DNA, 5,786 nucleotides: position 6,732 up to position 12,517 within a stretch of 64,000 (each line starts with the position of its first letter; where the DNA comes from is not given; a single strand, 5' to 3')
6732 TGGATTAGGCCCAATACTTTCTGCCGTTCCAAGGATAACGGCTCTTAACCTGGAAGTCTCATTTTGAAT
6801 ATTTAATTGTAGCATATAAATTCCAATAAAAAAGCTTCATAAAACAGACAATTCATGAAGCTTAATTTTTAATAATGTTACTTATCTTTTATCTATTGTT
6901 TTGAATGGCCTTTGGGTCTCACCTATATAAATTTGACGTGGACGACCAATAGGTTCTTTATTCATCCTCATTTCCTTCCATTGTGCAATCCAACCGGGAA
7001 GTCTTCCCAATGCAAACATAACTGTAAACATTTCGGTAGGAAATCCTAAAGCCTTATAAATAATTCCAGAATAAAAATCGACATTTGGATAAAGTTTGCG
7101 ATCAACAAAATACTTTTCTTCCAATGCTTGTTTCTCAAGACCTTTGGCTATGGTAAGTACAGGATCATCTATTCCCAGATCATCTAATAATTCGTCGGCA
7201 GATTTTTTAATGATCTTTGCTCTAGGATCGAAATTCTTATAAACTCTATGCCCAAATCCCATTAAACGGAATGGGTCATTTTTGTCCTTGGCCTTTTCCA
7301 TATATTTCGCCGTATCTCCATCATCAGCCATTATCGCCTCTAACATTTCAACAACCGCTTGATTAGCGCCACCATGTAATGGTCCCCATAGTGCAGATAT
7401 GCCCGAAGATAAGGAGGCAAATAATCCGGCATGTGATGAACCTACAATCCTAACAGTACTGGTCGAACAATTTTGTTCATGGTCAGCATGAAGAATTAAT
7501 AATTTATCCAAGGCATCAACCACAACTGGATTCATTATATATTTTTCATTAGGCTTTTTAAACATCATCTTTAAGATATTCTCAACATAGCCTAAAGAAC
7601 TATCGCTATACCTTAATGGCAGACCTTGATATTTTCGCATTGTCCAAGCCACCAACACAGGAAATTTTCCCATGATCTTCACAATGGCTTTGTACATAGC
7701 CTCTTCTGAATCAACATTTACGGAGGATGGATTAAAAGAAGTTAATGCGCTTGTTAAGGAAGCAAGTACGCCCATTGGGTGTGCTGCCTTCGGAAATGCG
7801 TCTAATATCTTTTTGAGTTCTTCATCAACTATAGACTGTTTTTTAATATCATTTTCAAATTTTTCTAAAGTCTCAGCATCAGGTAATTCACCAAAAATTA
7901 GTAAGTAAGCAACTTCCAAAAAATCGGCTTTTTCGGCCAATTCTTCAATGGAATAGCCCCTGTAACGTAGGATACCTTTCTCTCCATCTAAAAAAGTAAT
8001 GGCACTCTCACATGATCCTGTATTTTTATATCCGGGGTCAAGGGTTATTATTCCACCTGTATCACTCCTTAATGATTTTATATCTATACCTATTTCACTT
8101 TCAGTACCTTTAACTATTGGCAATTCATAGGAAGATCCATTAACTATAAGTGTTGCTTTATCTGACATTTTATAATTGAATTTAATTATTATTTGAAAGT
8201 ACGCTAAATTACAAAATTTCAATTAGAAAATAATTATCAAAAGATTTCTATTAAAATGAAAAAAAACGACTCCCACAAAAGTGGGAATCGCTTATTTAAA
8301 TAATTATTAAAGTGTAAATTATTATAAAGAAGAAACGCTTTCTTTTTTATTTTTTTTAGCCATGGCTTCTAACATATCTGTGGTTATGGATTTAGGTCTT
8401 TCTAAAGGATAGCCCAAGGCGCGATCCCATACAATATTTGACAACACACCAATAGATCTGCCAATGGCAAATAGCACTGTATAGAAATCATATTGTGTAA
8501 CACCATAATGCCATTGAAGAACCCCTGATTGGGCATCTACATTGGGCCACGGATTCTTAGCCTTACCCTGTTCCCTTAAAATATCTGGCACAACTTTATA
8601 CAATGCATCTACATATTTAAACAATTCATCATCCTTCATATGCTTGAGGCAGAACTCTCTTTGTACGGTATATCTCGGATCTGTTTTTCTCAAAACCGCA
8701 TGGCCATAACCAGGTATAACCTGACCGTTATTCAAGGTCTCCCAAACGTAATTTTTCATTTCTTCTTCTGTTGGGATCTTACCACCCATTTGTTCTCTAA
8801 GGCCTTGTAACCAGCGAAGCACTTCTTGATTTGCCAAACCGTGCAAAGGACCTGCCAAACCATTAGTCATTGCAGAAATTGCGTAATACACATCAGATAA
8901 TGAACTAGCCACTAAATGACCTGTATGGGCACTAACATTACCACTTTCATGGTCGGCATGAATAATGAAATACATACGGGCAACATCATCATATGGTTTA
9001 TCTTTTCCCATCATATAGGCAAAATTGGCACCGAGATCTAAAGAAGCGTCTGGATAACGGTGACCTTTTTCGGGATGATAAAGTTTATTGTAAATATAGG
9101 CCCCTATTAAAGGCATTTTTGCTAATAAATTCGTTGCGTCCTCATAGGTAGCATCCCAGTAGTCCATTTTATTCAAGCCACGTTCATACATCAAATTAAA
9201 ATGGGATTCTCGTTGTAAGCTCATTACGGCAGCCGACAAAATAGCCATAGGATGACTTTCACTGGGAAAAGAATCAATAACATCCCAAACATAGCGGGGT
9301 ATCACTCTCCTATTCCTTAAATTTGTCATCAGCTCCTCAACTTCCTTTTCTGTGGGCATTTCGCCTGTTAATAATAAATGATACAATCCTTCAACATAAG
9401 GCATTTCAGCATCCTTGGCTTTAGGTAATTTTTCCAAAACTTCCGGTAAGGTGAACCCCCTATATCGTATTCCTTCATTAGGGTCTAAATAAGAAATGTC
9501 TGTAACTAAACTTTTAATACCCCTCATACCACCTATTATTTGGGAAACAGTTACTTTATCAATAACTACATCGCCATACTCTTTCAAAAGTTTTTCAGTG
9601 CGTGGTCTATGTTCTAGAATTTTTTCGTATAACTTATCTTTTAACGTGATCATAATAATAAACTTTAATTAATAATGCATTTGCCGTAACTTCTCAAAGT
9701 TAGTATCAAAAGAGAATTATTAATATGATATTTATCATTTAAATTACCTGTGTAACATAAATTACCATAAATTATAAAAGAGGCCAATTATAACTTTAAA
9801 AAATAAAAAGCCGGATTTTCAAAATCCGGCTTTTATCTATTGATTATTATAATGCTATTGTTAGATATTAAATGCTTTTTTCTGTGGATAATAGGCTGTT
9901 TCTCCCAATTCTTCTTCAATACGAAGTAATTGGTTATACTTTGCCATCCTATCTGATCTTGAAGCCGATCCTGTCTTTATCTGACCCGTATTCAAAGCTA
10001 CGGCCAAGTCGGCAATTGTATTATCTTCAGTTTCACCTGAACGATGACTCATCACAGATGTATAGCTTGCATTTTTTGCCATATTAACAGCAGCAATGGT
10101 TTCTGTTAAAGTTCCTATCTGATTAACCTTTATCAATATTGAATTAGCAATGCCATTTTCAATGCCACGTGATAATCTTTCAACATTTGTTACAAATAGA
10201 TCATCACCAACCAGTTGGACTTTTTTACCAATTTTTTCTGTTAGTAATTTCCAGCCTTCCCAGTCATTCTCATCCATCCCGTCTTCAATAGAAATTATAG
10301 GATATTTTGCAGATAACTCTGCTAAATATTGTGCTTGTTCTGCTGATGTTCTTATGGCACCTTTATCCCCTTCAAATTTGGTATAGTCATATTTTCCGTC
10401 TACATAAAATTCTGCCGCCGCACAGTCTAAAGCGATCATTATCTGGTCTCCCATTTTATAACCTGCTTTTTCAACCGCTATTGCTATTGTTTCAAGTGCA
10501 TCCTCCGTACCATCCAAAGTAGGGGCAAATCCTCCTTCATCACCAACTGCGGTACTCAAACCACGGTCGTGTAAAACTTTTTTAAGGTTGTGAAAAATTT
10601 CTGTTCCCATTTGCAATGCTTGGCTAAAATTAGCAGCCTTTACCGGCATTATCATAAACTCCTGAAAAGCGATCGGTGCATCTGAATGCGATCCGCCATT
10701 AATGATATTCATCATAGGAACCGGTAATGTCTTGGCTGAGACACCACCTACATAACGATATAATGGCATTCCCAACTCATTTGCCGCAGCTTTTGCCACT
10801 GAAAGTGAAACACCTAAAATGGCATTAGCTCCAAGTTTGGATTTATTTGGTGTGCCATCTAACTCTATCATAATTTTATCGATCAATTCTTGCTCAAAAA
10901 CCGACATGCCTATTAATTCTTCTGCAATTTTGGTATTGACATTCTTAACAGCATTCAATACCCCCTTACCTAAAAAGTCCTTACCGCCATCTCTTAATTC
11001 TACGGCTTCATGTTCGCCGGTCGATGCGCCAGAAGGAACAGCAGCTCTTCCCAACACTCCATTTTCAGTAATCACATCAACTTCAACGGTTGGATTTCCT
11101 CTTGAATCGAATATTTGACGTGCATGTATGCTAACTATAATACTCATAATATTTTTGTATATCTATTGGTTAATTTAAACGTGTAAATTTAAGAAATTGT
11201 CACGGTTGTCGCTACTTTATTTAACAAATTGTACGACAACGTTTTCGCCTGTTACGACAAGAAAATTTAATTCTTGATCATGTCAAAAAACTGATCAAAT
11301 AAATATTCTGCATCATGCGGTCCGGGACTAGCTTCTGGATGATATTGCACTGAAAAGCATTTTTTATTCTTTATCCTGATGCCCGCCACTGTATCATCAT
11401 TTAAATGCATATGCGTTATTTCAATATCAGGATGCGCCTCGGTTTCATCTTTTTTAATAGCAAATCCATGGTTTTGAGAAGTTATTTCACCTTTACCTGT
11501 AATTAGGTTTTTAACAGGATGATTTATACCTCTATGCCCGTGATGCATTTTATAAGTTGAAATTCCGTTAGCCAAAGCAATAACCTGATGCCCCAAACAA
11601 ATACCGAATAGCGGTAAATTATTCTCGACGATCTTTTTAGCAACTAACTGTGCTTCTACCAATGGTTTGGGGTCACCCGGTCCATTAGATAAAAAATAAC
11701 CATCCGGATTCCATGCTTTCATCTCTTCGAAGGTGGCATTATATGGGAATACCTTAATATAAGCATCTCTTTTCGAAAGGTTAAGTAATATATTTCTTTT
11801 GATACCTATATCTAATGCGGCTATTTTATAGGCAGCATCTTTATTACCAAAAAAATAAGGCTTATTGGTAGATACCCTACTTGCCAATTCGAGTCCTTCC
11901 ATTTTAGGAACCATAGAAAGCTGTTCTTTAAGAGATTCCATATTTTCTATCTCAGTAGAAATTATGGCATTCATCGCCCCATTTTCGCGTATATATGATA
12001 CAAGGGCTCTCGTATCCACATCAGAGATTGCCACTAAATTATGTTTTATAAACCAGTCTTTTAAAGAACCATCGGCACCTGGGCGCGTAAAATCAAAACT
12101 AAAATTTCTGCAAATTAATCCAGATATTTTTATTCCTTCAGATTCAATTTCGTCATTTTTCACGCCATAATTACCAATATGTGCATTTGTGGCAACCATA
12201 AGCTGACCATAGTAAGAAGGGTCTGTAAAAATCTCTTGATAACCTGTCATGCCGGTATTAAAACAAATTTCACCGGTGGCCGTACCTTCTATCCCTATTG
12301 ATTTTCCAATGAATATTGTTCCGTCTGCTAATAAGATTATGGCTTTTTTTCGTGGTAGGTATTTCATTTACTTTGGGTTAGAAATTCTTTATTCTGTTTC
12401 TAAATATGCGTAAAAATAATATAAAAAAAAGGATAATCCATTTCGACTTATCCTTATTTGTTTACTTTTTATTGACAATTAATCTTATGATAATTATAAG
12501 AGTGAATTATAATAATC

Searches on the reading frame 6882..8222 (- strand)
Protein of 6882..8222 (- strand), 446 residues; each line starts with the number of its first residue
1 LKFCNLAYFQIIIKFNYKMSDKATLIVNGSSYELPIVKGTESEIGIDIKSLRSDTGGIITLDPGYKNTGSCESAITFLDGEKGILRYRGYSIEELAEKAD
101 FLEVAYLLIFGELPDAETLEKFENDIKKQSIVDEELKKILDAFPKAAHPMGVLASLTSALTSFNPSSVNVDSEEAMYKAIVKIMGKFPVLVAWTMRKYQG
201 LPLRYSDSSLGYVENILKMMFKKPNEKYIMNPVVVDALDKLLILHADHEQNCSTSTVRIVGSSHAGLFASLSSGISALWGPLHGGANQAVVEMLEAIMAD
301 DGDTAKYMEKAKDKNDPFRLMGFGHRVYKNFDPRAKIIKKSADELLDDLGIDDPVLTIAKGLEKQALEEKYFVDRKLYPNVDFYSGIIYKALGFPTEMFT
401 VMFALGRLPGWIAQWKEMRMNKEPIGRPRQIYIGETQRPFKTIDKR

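Call 6: search_protein_families(library=pfam, proteins=[window:6882-8222:-])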
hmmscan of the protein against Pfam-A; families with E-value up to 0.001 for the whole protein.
window:6882-8222:- (446 aa): 1 family
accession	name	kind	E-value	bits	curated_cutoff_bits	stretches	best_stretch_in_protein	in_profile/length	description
PF00285.26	Citrate_synt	-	2.5e-132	441.7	27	1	64-429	1-357/357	Citrate synthase, C-terminal domain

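Call 7: search_protein_families(library=ncbifam, proteins=[window:6882-8222:-])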
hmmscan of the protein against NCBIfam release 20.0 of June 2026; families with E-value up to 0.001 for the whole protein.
window:6882-8222:- (446 aa): 21 families
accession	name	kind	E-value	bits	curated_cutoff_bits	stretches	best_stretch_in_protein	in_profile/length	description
NF004126.0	PRK05614.1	equivalog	1.5e-181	603.6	505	1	21-446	4-430/430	citrate synthase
TIGR01798.1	cit_synth_I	equivalog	1.8e-159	530.9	485.15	1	31-439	3-411/412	citrate synthase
NF010639.0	PRK14036.1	equivalog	1e-101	340.4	502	1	60-446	5-378/379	citrate synthase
NF041157.1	Cit_synThplmales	equivalog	1e-96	324.3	590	1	64-446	7-376/377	citrate synthase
TIGR01800.1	cit_synth_II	subfamily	1.8e-96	323.1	421.3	1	68-446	6-368/368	2-methylcitrate synthase/citrate synthase II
NF010640.0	PRK14037.1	subfamily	2.5e-83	280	504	1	72-446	15-377/377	citrate synthase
NF041301.1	Cit_synth_Halo_CitZ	equivalog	8.7e-82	275.1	550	1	69-446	13-379/379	citrate synthase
NF010636.0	PRK14033.1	equivalog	6.8e-80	268.7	479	1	73-441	21-373/376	bifunctional 2-methylcitrate synthase/citrate synthase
NF010638.0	PRK14035.1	equivalog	3.4e-77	259.7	572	1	63-446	6-372/372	citrate synthase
NF010637.0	PRK14034.1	equivalog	3.4e-73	246.7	594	1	83-446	23-371/372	citrate synthase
NF009006.1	PRK12351.1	equivalog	4.8e-71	239.1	550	1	84-446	29-376/376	bifunctional 2-methylcitrate synthase/citrate synthase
NF009005.0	PRK12350.1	subfamily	3.2e-64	217.4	332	1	63-443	6-358/366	citrate synthase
NF009004.0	PRK12349.1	equivalog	3.8e-64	216.8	508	1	62-437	8-368/372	citrate synthase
NF010635.0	PRK14032.1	subfamily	6.6e-61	206.2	426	1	81-446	65-448/448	citrate synthase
NF007128.0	PRK09569.1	subfamily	1.7e-48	165.4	344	1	64-436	41-427/437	citrate (Si)-synthase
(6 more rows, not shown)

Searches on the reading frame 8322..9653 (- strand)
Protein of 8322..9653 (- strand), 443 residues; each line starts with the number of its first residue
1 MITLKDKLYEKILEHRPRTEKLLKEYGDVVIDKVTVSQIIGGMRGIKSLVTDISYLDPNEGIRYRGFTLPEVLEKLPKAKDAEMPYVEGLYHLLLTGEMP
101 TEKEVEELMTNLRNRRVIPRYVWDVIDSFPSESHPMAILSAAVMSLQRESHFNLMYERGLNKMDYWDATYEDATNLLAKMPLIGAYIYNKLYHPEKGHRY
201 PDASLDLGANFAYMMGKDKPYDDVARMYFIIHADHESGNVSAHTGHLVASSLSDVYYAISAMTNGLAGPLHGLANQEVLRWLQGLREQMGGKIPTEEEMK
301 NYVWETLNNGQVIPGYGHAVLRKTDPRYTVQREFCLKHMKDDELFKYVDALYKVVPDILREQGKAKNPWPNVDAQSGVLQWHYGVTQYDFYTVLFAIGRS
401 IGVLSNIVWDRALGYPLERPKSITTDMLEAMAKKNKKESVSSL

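Call 6: search_protein_families(library=pfam, proteins=[window:8322-9653:-])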
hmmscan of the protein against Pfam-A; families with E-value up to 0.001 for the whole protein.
window:8322-9653:- (443 aa): 1 family
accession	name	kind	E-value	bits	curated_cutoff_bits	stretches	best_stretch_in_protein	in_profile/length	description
PF00285.26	Citrate_synt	-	1e-97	327.9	27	1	42-421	1-357/357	Citrate synthase, C-terminal domain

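Call 7: search_protein_families(library=ncbifam, proteins=[window:8322-9653:-])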
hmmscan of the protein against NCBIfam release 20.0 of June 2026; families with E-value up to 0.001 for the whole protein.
window:8322-9653:- (443 aa): 20 families
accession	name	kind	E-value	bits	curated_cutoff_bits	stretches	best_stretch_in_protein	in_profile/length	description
NF007128.0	PRK09569.1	subfamily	3.4e-206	685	344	1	3-437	2-436/437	citrate (Si)-synthase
TIGR01793.1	cit_synth_euk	equivalog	5.6e-172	572.3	619.75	1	3-428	3-427/427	citrate (Si)-synthase, eukaryotic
TIGR01800.1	cit_synth_II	subfamily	8e-47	159.8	421.3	1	42-408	2-339/368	2-methylcitrate synthase/citrate synthase II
NF010639.0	PRK14036.1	equivalog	1.5e-46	158.8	502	1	37-405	4-346/379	citrate synthase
NF004126.0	PRK05614.1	equivalog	8e-45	153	505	1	47-408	53-399/430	citrate synthase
NF041301.1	Cit_synth_Halo_CitZ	equivalog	1.5e-41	142.7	550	1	42-408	8-350/379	citrate synthase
NF010636.0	PRK14033.1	equivalog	9.5e-41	139.9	479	1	37-410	7-351/376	bifunctional 2-methylcitrate synthase/citrate synthase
NF010635.0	PRK14032.1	subfamily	2.4e-40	138.4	426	1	60-402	66-413/448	citrate synthase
NF041157.1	Cit_synThplmales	equivalog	4.4e-40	137.9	590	1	39-408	4-346/377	citrate synthase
NF010638.0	PRK14035.1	equivalog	3.7e-37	128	572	1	45-408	10-343/372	citrate synthase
NF010637.0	PRK14034.1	equivalog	2e-36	125.7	594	1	86-408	40-342/372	citrate synthase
TIGR01798.1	cit_synth_I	equivalog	2e-36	125.6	485.15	1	42-407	35-386/412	citrate synthase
NF009004.0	PRK12349.1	equivalog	7e-35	120.5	508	1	41-408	9-348/372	citrate synthase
NF010640.0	PRK14037.1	subfamily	5.4e-34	117.7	504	1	39-408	4-347/377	citrate synthase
NF009006.1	PRK12351.1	equivalog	6.1e-33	113.7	550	1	61-411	29-350/376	bifunctional 2-methylcitrate synthase/citrate synthase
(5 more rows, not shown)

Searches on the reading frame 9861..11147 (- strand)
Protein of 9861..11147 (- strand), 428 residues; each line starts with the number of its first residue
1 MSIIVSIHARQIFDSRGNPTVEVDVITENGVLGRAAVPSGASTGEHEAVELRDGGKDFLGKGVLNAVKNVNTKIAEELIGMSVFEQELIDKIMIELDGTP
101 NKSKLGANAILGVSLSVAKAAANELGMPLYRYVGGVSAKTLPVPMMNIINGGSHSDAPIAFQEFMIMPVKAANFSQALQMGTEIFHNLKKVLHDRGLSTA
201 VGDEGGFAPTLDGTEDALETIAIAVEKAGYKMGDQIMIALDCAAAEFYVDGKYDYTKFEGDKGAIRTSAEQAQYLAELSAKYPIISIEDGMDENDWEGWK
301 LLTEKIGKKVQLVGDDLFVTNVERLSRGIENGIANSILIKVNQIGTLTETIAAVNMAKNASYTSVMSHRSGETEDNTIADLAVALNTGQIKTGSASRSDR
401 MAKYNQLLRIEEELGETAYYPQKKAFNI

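Call 6: search_protein_families(library=pfam, proteins=[window:9861-11147:-])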
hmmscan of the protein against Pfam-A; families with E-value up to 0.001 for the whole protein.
window:9861-11147:- (428 aa): 4 families
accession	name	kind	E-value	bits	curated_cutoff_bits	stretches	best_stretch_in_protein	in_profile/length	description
PF00113.28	Enolase_C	-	3.6e-130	434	21.5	1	139-425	2-292/296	Enolase, C-terminal TIM barrel domain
PF03952.21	Enolase_N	-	1.8e-61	206.5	35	1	4-133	1-131/131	Enolase, N-terminal domain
PF13378.12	MR_MLE_C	-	2.7e-06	27.7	29.4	1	231-397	40-181/219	Enolase C-terminal domain-like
PF07476.17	MAAL_C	-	0.00033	20.4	27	1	273-388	94-217/249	Methylaspartate ammonia-lyase C-terminus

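Call 7: search_protein_families(library=ncbifam, proteins=[window:9861-11147:-])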
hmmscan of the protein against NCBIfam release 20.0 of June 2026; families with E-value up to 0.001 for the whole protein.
window:9861-11147:- (428 aa): 2 families
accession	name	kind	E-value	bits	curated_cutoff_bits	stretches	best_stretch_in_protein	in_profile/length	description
TIGR01060.2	eno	equivalog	4.5e-203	674.6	300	1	4-426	1-422/425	phosphopyruvate hydratase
NF006223.0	PRK08350.1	equivalog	1e-33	117.1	624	2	1-152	1-138/341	hypothetical protein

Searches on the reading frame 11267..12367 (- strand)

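Call 6: search_protein_families(library=pfam, proteins=[window:11267-12367:-])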
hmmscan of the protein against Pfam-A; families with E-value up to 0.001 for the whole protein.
window:11267-12367:- (366 aa): 3 families
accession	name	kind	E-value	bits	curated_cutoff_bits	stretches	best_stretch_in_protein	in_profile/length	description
PF00117.34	GATase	-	4.7e-50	170.3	22.8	1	185-362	3-189/190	Glutamine amidotransferase class-I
PF00988.28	CPSase_sm_chain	-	4.7e-46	156.1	27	1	12-136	2-126/126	Carbamoyl-phosphate synthase small chain, CPSase domain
PF07722.19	Peptidase_C26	-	2.3e-07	31.3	20.5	1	243-345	98-219/219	Peptidase C26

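Call 7: search_protein_families(library=ncbifam, proteins=[window:11267-12367:-])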
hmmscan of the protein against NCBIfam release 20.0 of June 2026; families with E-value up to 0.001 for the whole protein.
window:11267-12367:- (366 aa): 23 families
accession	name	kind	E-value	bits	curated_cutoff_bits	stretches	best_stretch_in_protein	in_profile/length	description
TIGR01368.1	CPSaseIIsmall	equivalog_domain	1.3e-136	455.3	307.35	1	9-365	1-360/361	glutamine-hydrolyzing carbamoyl-phosphate synthase small subunit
NF009475.0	PRK12838.1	equivalog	4.8e-122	407.4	221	1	8-365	2-354/359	carbamoyl phosphate synthase small subunit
TIGR00888.1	guaA_Nterm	equivalog_domain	3.6e-16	59.1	172.15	1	196-361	17-181/188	glutamine-hydrolyzing GMP synthase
NF011201.0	PRK14607.1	equivalog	9.4e-16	57.6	670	1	204-362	27-187/534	bifunctional anthranilate synthase component II/anthranilate phosphoribosyltransferase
TIGR00566.1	trpG_papA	subfamily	1.4e-13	51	121.05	1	210-346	33-176/192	glutamine amidotransferase of anthranilate synthase or aminodeoxychorismate synthase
NF001975.0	PRK00758.1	equivalog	4e-13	49.4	198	1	199-364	23-182/185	GMP synthase subunit A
NF000848.1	PRK00074.1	equivalog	7.1e-13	48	400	1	197-354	18-178/512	glutamine-hydrolyzing GMP synthase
NF010081.0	PRK13566.1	equivalog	2.1e-12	46.1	645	1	200-346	551-700/729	anthranilate synthase component I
TIGR01823.1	PabB-fungal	equivalog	2.9e-12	45.7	442.55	1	226-364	59-204/742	aminodeoxychorismate synthase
NF005849.0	PRK07765.1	equivalog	7.1e-11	41.8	308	1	217-346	43-175/219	aminodeoxychorismate/anthranilate synthase component II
NF005799.0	PRK07649.1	equivalog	1.7e-10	40.8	327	1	211-354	34-179/195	aminodeoxychorismate/anthranilate synthase component II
NF041322.1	Anth_synII_Halo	equivalog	8.2e-09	35.4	320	1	201-346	22-173/190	anthranilate synthase component II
TIGR01815.1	TrpE-clade3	equivalog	1.6e-08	33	739.15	1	217-346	556-688/717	anthranilate synthase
NF005946.0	PRK08007.1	equivalog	2.4e-08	33.7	332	1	211-346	34-171/187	aminodeoxychorismate synthase component 2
NF006462.0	PRK08857.1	equivalog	2.5e-08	33.7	345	1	214-346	37-176/193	aminodeoxychorismate/anthranilate synthase component II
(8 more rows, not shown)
